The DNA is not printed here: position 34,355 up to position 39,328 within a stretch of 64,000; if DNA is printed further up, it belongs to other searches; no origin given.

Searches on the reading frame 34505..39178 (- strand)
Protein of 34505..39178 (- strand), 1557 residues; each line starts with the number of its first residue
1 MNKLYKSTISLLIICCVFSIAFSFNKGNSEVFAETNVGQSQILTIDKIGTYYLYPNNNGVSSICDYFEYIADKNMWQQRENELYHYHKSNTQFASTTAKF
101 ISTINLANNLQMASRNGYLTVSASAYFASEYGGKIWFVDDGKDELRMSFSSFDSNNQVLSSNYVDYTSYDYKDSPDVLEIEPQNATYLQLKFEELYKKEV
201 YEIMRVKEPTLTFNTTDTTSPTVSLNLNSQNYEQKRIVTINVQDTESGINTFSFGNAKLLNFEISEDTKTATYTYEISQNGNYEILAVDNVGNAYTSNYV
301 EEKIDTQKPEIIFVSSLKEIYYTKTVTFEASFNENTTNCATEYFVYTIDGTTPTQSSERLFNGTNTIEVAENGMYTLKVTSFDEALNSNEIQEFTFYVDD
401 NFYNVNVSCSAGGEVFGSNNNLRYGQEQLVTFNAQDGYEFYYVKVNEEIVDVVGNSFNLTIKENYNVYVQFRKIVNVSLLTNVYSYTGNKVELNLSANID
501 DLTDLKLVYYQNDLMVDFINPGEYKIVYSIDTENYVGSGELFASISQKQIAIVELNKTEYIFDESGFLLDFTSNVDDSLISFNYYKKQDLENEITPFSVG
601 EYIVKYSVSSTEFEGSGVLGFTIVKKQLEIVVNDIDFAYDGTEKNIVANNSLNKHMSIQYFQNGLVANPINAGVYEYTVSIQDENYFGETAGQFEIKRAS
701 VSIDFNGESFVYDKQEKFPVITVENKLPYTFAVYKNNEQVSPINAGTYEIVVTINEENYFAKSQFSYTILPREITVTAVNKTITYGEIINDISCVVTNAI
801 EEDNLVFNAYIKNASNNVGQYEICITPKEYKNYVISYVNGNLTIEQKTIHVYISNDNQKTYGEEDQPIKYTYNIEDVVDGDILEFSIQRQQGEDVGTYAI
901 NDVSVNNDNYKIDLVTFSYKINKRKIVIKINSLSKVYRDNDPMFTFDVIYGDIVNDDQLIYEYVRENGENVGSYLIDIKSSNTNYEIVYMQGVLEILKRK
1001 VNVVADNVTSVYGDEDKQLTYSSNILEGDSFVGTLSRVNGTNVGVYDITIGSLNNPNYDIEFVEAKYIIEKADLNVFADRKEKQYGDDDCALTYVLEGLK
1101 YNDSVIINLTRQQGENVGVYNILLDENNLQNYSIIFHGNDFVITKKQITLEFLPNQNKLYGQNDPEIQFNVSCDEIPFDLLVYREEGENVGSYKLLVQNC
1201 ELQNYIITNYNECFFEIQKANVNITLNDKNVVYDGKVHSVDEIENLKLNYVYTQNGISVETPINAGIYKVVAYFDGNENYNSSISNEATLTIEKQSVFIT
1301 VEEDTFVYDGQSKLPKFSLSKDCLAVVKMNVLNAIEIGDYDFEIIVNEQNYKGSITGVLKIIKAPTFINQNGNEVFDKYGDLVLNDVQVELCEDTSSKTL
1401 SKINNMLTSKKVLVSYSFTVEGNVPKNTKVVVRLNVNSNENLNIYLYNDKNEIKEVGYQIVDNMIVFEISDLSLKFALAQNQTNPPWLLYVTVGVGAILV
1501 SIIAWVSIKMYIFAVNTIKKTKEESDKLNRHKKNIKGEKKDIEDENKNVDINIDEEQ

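Call 6: search_protein_families(library=ncbifam, proteins=[window:34505-39178:-], max_evalue=0.00001)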
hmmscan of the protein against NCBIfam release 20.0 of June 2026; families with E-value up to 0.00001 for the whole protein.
window:34505-39178:- (1557 aa): 0 families

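Call 65: search_protein_families(library=pfam, proteins=[window:34505-39178:-], max_evalue=0.00001)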
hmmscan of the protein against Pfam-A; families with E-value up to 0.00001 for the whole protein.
window:34505-39178:- (1557 aa): 2 families
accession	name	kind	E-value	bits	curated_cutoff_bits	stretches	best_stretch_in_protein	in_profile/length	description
PF18676.6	MBG_2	-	8e-62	206.2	25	5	1002-1066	2-70/72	MBG domain (YGX type)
PF18887.5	MBG_3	-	1.9e-28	98.8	25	1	630-700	3-72/72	MBG domain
